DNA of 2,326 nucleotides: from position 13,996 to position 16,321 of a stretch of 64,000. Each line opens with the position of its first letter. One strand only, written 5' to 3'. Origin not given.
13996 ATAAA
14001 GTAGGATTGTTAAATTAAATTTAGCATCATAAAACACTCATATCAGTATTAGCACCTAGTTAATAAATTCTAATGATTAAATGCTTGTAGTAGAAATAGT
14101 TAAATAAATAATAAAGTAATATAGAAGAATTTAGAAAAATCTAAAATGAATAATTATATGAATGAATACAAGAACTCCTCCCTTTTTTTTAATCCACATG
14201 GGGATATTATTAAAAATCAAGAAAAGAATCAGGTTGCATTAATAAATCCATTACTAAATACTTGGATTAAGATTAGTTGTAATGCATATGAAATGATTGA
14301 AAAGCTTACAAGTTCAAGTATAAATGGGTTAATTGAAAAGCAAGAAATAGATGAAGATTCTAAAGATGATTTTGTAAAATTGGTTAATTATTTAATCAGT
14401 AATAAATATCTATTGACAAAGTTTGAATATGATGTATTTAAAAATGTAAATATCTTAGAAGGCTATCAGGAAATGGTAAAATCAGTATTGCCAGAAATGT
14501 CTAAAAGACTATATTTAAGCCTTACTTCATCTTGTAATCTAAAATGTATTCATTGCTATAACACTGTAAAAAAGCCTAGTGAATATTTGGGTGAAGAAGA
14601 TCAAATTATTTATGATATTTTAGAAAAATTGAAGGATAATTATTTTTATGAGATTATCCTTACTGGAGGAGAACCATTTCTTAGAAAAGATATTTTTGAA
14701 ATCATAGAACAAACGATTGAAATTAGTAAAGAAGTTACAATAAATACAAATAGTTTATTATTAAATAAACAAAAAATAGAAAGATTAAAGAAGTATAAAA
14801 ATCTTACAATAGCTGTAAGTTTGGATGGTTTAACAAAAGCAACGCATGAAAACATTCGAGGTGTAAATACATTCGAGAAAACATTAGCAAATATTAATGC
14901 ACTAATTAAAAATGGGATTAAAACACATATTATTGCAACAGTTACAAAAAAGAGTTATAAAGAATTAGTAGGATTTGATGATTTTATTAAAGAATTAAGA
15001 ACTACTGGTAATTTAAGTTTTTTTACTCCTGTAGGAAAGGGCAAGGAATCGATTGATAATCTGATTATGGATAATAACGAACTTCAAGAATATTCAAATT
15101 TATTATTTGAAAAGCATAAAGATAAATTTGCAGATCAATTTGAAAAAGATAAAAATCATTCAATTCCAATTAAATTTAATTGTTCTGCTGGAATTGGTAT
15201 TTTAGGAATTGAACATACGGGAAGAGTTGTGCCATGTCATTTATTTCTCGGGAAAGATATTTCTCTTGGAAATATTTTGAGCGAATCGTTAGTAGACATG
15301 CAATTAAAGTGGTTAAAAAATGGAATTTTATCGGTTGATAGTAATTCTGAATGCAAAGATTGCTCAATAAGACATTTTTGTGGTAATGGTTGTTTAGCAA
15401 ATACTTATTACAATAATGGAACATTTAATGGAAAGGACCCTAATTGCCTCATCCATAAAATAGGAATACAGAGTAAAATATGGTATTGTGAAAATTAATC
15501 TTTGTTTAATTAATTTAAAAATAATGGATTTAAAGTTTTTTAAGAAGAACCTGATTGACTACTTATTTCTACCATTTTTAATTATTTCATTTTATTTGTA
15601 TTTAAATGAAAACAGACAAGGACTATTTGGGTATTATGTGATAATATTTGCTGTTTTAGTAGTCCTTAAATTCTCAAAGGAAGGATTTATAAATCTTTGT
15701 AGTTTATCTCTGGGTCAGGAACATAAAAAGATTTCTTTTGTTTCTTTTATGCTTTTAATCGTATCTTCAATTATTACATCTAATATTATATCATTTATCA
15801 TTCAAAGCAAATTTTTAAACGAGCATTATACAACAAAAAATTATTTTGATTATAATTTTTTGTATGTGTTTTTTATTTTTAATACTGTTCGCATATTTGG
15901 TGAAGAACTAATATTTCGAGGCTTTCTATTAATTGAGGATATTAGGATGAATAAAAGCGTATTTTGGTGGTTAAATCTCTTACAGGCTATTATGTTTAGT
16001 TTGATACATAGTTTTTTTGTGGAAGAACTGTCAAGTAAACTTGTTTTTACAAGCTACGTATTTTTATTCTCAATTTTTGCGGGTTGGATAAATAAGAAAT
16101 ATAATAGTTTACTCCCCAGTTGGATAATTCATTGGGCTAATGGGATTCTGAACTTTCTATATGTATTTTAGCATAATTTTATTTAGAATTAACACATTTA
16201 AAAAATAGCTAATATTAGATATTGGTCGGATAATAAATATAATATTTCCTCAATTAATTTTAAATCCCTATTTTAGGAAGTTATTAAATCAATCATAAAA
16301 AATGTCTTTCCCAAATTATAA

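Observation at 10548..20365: Multi-precursor double-glycine-leader peptide locus with two maturation routes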

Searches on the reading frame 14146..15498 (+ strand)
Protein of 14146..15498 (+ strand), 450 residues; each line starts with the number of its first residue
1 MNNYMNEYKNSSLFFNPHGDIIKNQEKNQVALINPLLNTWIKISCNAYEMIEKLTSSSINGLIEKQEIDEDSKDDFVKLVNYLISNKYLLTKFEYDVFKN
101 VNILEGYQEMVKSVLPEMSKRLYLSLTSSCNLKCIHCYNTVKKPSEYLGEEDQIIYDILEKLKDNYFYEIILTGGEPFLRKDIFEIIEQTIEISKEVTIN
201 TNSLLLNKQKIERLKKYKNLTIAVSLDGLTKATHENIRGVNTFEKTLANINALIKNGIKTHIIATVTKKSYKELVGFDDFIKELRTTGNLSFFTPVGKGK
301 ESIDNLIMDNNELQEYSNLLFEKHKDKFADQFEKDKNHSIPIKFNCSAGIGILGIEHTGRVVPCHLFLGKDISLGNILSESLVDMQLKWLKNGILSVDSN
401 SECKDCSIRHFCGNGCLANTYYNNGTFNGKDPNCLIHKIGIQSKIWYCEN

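Call 3: search_protein_families(library=pfam, proteins=[window:14146-15498:+], max_evalue=0.01)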
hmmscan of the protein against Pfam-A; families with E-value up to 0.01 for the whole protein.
window:14146-15498:+ (450 aa): 3 families
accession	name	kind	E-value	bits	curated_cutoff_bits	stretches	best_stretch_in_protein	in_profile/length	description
PF04055.27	Radical_SAM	-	2.2e-27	96.7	29.5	1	125-280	2-165/166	Radical SAM superfamily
PF13353.11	Fer4_12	-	1.2e-08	35.8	22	1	127-221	12-104/137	4Fe-4S single cluster domain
PF13186.11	SPASM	-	2.3e-05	25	21.5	1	346-406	1-66/67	Iron-sulfur cluster-binding domain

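Call 4: search_protein_families(library=ncbifam, proteins=[window:14146-15498:+], max_evalue=0.1)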
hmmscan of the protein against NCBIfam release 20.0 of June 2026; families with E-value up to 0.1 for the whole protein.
window:14146-15498:+ (450 aa): 82 families (the best 25 are shown)
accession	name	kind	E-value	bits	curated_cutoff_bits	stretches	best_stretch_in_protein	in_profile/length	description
NF045574.1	sacti_mat_StsB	exception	4.8e-41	141.1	625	1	11-447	6-427/466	StsB family radical SAM/SPASM domain sactipeptide maturase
TIGR03962.1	mycofact_rSAM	equivalog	1.9e-36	125.9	265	1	124-436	16-333/339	mycofactocin radical SAM maturase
TIGR04055.1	rSAM_NirJ2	equivalog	2.7e-35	122.4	500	1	127-437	7-325/326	putative heme d1 biosynthesis radical SAM protein NirJ2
TIGR04053.2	TIGR04053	equivalog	2.5e-34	119.1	395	2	126-302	14-195/366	TIGR04053 family radical SAM/SPASM domain-containing protein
TIGR04545.1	rSAM_ahbD_hemeb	equivalog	1.5e-33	116.7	500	2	125-325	5-206/339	heme b synthase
TIGR04051.1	rSAM_NirJ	equivalog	9.6e-31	107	515.45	2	126-334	8-216/354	heme d1 biosynthesis radical SAM protein NirJ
NF047865.1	rSAM_PapB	equivalog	1e-28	100.5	340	1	122-428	5-328/330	PapB family radical SAM/SPASM ranthipeptide maturase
TIGR04251.1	SCM_rSAM_ScmF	equivalog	2.3e-27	96.3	400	1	120-273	4-161/353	SynChlorMet cassette radical SAM/SPASM protein ScmF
NF050035.1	rSAM_WgK_link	exception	6.5e-27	94.5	650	2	124-275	13-165/367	radical SAM/SPASM peptide maturase WgkB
TIGR04340.1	rSAM_ACGX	hypoth_equivalog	1e-25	90.7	400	2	124-332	7-220/341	radical SAM/SPASM domain protein, ACGX system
TIGR04163.1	rSAM_cobopep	equivalog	1.3e-25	90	375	2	120-283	64-237/428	peptide-modifying radical SAM enzyme CbpB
TIGR04133.1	rSAM_w_lipo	hypoth_equivalog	2.2e-25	89.3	425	1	120-415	24-330/350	TIGR04133 family radical SAM/SPASM protein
NF049973.1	radical_Rv1681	equivalog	3.6e-25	88.6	380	1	100-286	49-239/326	Rv1681 family radical SAM protein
NF041298.1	rSAM_mat_DynA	equivalog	5.5e-25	88.1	450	1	127-434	8-339/356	dynobactin maturation radical SAM/SPASM protein DynA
TIGR04250.1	SCM_rSAM_ScmE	equivalog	8.7e-25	87.4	400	2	122-281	5-165/358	SynChlorMet cassette radical SAM/SPASM protein ScmE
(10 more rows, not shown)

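Call 19: find_homologous_proteins(query=window:14146-15498:+, max_evalue=1e-10)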
Query window:14146-15498:+ (450 aa): 53 proteins with E <= 1e-10 among 6323 candidates.
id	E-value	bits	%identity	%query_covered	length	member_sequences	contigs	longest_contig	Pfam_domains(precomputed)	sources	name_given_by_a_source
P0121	5.4e-296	999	100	99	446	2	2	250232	PF13186.12,PF04055.28,PF13353.12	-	-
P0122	8.4e-233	791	76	100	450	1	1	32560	PF13186.12,PF04055.28,PF13353.12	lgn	-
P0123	6.5e-231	785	76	100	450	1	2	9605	PF13186.12,PF04055.28,PF13353.12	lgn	-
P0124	2.7e-218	743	72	99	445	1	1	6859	PF04055.28,PF13353.12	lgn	-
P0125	1.1e-166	573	58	99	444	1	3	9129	PF13186.12,PF04055.28,PF13353.12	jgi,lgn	jgi:radical SAM protein with 4Fe4S-binding SPASM domain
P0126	1.3e-135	471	48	96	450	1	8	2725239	PF13186.12,PF04055.28,PF13353.12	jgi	jgi:radical SAM protein with 4Fe4S-binding SPASM domain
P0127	5.8e-98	347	42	96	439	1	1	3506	PF13186.12,PF04055.28,PF13353.12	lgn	-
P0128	1.4e-88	316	40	96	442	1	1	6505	PF04055.28,PF13353.12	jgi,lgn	-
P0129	7.3e-75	271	35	96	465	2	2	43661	PF13186.12,PF04055.28,PF13353.12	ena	-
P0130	5.2e-69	251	47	62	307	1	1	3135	PF04055.28,PF13353.12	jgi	jgi:sulfatase maturation enzyme AslB (radical SAM superfamily)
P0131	3.2e-55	206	31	94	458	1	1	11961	PF04055.28,PF13353.12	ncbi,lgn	ncbi:MAG: radical SAM protein [Candidatus Aminicenantia bacterium]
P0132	6.9e-32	129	31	69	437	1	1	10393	PF13186.12,PF04055.28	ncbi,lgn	-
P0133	1.2e-31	128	26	97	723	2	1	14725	PF13847.13,PF13489.13,PF06325.20,PF13186.12,PF13649.13,PF04055.28,PF13353.12,PF01209.25,PF08241.19,PF08242.19,PF05402.19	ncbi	-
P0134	1.7e-25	108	32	71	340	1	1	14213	PF13186.12,PF04055.28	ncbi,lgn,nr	ncbi:MAG: radical SAM protein [Spirochaetes bacterium]|nr:radical SAM protein [Spirochaetota bacteri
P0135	2.8e-24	104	29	65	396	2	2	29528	PF13186.12,PF04055.28,PF13353.12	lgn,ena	-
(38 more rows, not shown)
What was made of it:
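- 14146..15498 (+): Radical SAM/SPASM enzyme of a very small clade. About ten full-length relatives (call 19).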

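Call 20: find_encoding_contigs(protein=P0122, flank=10000, max_places=2)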
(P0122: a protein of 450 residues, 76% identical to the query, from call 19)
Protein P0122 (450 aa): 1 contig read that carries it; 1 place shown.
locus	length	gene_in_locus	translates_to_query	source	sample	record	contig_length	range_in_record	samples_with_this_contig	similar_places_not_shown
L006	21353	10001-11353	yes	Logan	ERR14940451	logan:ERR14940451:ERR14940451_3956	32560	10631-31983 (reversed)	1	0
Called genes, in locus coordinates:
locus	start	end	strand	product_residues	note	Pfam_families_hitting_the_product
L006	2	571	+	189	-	PF04542:Sigma70_r2, PF08281:Sigma70_r4_2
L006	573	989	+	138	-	-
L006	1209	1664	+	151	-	-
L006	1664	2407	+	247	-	PF13174:TPR_6 (faint), PF21033:RMD1-3 (faint), PF07719:TPR_2 (faint), PF14559:TPR_19 (weak)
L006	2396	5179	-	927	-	PF24885:TPR_NPHP3 (weak), PF07719:TPR_2 (faint), PF13424:TPR_12 (weak), PF17874:TPR_MalT (weak), PF13424:TPR_12, PF00515:TPR_1 (weak), PF13424:TPR_12, PF12770:CHAT, +3 more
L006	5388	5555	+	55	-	-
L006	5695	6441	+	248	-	PF07719:TPR_2 (faint), PF14559:TPR_19 (faint), PF13174:TPR_6 (faint)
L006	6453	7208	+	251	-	PF00512:HisKA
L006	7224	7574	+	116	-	PF04397:LytTR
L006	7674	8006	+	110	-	PF04397:LytTR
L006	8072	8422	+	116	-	PF04397:LytTR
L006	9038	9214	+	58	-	-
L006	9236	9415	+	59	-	-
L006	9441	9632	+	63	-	-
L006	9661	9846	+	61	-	-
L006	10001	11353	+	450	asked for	PF04055:Radical_SAM, PF13353:Fer4_12 (weak), PF13186:SPASM (weak)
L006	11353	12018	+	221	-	PF02517:Rce1-like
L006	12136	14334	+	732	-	PF03412:Peptidase_C39, PF00664:ABC_membrane, PF00005:ABC_tran, PF02463:SMC_N (weak)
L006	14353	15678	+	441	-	PF26002:Beta-barrel_AprE (weak)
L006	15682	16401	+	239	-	PF01643:Acyl-ACP_TE, PF20791:Acyl-ACP_TE_C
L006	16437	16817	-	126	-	PF11325:DUF3127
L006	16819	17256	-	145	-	PF00160:Pro_isomerase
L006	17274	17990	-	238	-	PF01346:FKBP_N, PF00254:FKBP_C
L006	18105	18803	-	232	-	PF01346:FKBP_N, PF00254:FKBP_C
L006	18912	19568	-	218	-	PF05430:Methyltransf_30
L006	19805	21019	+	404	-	PF05922:Inhibitor_I9, PF00082:Peptidase_S8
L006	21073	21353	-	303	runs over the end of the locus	PF01370:Epimerase, PF03435:Sacchrp_dh_NADP, PF05368:NmrA (weak), PF13460:NAD_binding_10, PF16363:GDP_Man_Dehyd, PF08338:DUF1731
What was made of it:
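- The syntenic L006 lacks both the fusion and class A peptides together (call 20).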

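Call 21: find_encoding_contigs(protein=P0126, flank=10000, max_places=3)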
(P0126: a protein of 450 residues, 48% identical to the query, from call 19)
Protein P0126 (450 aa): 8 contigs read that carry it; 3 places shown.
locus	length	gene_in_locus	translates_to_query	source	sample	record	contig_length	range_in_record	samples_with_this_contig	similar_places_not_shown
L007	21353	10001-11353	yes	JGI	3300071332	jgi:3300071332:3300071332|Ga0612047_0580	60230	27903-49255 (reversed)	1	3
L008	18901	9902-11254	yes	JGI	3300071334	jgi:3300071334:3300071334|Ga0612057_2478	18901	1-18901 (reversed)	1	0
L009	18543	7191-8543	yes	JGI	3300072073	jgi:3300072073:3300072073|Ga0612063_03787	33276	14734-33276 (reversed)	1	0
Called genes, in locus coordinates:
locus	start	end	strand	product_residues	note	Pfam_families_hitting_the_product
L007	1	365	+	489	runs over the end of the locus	PF00309:Sigma54_AID, PF04963:Sigma54_CBD, PF04552:Sigma54_DBD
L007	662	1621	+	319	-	PF02016:Peptidase_S66, PF17676:Peptidase_S66C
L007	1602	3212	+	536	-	-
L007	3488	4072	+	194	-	PF07463:NUMOD4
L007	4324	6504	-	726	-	PF02897:Peptidase_S9_N, PF00326:Peptidase_S9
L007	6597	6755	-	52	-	PF28317:Lant_leader_dom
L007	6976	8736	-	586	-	PF07719:TPR_2 (faint), PF13424:TPR_12 (faint), PF17874:TPR_MalT (faint), PF12833:HTH_18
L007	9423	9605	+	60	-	-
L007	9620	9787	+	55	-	-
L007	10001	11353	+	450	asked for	PF04055:Radical_SAM, PF13353:Fer4_12, PF13186:SPASM (faint)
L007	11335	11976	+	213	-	PF02517:Rce1-like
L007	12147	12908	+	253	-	PF03412:Peptidase_C39, PF13529:Peptidase_C39_2 (faint)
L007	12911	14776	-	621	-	PF01609:DDE_Tnp_1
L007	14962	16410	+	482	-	PF00664:ABC_membrane, PF09818:ABC_ATPase (faint), PF00005:ABC_tran, PF13304:AAA_21 (faint), PF02463:SMC_N (weak)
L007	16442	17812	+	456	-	-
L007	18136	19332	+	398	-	PF00872:Transposase_mut, PF10551:MULE (faint)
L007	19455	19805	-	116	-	PF02152:FolB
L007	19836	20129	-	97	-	-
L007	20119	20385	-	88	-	-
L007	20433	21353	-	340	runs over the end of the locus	PF05496:RuvB_N, PF13401:AAA_22 (faint), PF00004:AAA, PF07728:AAA_5 (faint), PF17864:AAA_lid_4, PF05491:WHD_RuvB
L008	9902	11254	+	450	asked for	PF04055:Radical_SAM, PF13353:Fer4_12, PF13186:SPASM (faint)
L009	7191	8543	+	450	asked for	PF04055:Radical_SAM, PF13353:Fer4_12, PF13186:SPASM (faint)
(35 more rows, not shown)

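Call 22: find_encoding_contigs(protein=P0129, flank=10000, max_places=2)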
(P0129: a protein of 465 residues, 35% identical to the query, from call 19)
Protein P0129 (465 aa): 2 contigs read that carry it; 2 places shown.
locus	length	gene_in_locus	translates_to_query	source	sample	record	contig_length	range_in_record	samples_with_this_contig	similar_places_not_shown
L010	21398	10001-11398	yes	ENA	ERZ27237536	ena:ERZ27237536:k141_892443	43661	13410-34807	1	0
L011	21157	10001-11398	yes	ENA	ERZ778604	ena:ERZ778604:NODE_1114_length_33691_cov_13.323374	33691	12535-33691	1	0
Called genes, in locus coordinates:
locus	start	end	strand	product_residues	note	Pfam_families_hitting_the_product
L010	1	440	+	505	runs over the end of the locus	PF08903:DUF1846, PF20921:DUF1846_C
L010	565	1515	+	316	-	PF01040:UbiA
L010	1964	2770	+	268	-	-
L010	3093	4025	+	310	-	PF02540:NAD_synthase, PF01171:ATP_bind_3 (weak), PF00958:GMP_synt_C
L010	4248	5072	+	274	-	PF00132:Hexapep (faint), PF25084:LbH_EIF2B (weak), PF25087:GMPPB_C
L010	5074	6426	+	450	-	PF02878:PGM_PMM_I, PF02879:PGM_PMM_II, PF02880:PGM_PMM_III, PF00408:PGM_PMM_IV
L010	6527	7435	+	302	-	-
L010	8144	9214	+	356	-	PF01078:Mg_chelatase (faint), PF00158:Sigma54_activat, PF14532:Sigma54_activ_2, PF07728:AAA_5 (weak), PF25601:AAA_lid_14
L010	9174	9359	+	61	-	-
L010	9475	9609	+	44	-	-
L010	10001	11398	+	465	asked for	PF13353:Fer4_12, PF04055:Radical_SAM, PF13186:SPASM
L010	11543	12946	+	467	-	PF01841:Transglut_core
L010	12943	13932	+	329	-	PF17170:DUF5128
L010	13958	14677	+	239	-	PF00005:ABC_tran, PF13304:AAA_21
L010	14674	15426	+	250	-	-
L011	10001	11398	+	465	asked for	PF13353:Fer4_12, PF04055:Radical_SAM, PF13186:SPASM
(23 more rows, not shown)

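Call 51: search_solved_structures(query=window:14146-15498:+, max_evalue=0.001)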
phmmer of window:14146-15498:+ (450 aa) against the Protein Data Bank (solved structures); distinct sequences matched with E-value up to 0.001: 13.
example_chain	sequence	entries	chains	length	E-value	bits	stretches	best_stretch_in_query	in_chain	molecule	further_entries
6efn_A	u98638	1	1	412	1.2e-17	67.1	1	123-385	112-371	Sporulation killing factor maturation protein SkfB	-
5v1q_A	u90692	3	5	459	7.4e-16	61.2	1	124-423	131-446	Radical SAM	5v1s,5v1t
5wgg_A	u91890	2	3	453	8.4e-13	51.1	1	107-446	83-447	Radical SAM domain protein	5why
7vob_C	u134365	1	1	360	1.2e-10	44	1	120-276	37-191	Cytosylglucuronate decarboxylase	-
7voc_C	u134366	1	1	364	1.2e-10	44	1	120-276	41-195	Cytosylglucuronate decarboxylase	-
2fb2_A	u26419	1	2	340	4.3e-07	32.3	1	109-262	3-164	Molybdenum cofactor biosynthesis protein A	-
1tv7_A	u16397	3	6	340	4.3e-07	32.3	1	109-262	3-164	Molybdenum cofactor biosynthesis protein A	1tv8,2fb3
6c8v_A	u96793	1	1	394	9.4e-06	27.9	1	122-437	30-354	Coenzyme PQQ synthesis protein E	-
8wm2_A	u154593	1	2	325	8.7e-05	24.7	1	117-211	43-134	Fe-S radical SAM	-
7tol_A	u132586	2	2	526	0.00011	24.4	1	124-244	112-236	glycerol dibiphytanyl glycerol tetraether - macrocyclic archaeol synthase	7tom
8ai1_A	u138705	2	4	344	0.00034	22.7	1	119-215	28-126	Putative peptide biosynthesis protein YydG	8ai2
8ai3_A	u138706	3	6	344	0.00034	22.7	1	119-215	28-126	Putative peptide biosynthesis protein YydG | Radical SAM core domain-containing protein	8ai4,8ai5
8ai6_A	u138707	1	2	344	0.00034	22.7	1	119-215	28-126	Putative peptide biosynthesis protein YydG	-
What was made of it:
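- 14146..15498 (+): Best PDB relatives are SkfB, SuiB and CteB (call 51).
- Closest known: Sactipeptide/ranthipeptide rSAM-SPASM maturases. Same: A CX3CX2C rSAM core plus a full SPASM domain; a precursor gene immediately upstream; Cys-containing cores; GG leaders and PCAT export as in the GG-Bacteroidales system (calls 3, 4, 51).
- Nearest PDB relatives are SkfB, SuiB and CteB (call 51).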

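Call 63: find_encoding_contigs(protein=P0125, flank=6000, max_places=2)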
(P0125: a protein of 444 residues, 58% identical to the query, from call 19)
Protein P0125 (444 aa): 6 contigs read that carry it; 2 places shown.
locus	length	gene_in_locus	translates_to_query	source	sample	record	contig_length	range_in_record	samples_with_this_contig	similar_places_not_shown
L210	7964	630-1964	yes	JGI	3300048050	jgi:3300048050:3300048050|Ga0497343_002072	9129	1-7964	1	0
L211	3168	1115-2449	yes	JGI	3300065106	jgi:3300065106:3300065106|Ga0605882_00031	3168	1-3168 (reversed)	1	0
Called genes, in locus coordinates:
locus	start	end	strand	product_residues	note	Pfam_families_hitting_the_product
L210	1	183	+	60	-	?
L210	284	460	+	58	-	-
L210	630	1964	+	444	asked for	PF04055:Radical_SAM, PF13353:Fer4_12, PF13186:SPASM (faint)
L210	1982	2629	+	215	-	PF02517:Rce1-like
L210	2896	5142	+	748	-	PF03412:Peptidase_C39, PF00664:ABC_membrane, PF02463:SMC_N (faint), PF00005:ABC_tran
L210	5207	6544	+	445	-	PF25994:HH_AprE (faint)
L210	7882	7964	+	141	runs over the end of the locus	PF05656:DUF805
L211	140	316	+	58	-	-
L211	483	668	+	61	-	-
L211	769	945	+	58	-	-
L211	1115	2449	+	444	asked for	PF04055:Radical_SAM, PF13353:Fer4_12, PF13186:SPASM (faint)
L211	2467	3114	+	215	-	PF02517:Rce1-like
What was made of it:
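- Same gene order with class-B-like precursors in L006, L007-9, L210 and L211 (calls 20, 21, 63).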

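Call 64: find_encoding_contigs(protein=P0128, flank=6000, max_places=2)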
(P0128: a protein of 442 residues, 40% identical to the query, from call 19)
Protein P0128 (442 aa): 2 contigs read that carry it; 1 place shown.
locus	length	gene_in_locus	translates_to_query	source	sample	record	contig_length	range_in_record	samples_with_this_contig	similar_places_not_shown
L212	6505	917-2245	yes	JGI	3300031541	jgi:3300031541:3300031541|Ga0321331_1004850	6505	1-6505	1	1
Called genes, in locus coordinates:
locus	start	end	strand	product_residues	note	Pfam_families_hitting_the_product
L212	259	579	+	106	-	-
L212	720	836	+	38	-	-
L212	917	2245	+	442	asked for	PF13353:Fer4_12, PF04055:Radical_SAM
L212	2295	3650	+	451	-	PF01841:Transglut_core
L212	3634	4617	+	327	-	PF17170:DUF5128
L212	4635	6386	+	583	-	PF00664:ABC_membrane, PF00005:ABC_tran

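Call 65: find_encoding_contigs(protein=P0131, flank=6000, max_places=1)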
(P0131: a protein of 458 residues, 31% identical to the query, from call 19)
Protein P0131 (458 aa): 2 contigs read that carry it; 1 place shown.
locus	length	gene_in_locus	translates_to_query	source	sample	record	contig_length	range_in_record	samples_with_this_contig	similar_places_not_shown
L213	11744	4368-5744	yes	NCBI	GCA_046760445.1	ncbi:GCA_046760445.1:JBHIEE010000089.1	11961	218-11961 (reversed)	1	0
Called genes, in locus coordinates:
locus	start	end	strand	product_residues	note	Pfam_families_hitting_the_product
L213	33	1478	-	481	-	PF00939:Na_sulph_symp, PF03600:CitMHS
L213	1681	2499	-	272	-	PF05148:Methyltransf_8 (faint), PF01209:Ubie_methyltran (weak), PF13489:Methyltransf_23, PF07021:MetW (weak), PF13847:Methyltransf_31, PF08241:Methyltransf_11, PF08242:Methyltransf_12, PF13649:Methyltransf_25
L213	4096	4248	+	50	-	-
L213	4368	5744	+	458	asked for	PF13353:Fer4_12 (weak), PF04055:Radical_SAM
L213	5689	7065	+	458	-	PF01841:Transglut_core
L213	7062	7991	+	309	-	PF17170:DUF5128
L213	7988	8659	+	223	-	PF00005:ABC_tran, PF13304:AAA_21 (weak)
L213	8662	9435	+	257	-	PF01061:ABC2_membrane (weak)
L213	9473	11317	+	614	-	PF00664:ABC_membrane, PF00005:ABC_tran, PF02463:SMC_N (weak)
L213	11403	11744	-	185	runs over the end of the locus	PF01209:Ubie_methyltran, PF08241:Methyltransf_11, PF13649:Methyltransf_25 (faint), PF13847:Methyltransf_31 (weak)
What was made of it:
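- In the more distant type-ii clusters its place is taken by a transglutaminase-core protein (calls 22, 64, 65).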

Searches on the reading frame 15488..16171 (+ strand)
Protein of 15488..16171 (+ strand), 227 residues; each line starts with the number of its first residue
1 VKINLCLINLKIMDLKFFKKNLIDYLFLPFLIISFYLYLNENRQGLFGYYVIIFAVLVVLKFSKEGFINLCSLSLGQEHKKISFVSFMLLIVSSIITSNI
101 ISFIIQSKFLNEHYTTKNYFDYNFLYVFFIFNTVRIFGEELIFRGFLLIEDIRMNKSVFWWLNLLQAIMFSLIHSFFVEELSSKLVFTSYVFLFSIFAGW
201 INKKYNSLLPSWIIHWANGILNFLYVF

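Call 3: search_protein_families(library=pfam, proteins=[window:15488-16171:+], max_evalue=0.01)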
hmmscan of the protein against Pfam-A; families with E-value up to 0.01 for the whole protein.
window:15488-16171:+ (227 aa): 1 family
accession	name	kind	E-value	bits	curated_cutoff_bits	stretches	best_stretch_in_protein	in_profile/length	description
PF02517.21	Rce1-like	-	1.6e-12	47.9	22.4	1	123-218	3-90/93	Type II CAAX prenyl endopeptidase Rce1-like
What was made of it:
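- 15524..16171 (+): CPBP/Rce1-like intramembrane protease homologue. A possible GTG start at 15488 overlaps the rSAM stop. Pfam 47.9 bits (call 3).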

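Call 4: search_protein_families(library=ncbifam, proteins=[window:15488-16171:+], max_evalue=0.1)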
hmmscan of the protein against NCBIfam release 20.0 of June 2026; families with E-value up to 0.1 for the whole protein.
window:15488-16171:+ (227 aa): 4 families
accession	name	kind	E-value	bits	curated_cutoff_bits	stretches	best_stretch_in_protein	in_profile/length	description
NF040590.1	CPBP_Pyro_MrtA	exception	1.9e-06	28.2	200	1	30-220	9-186/194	CPBP family archaeomyxosortase MrtA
NF041647.1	ABC_perm_CPBP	equivalog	1.3e-05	24.2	435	1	44-222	454-630/636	ABC transporter permease subunit/CPBP intramembrane protease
NF033192.3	CPBP_JDVT_MrtJ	equivalog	0.00053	20.6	75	1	139-217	12-90/98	JDVT-CTERM system glutamic-type intramembrane protease MrtJ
NF040914.1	Mrt_core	domain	0.00094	19.2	100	1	137-220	13-99/108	myxosortase family intramembrane protease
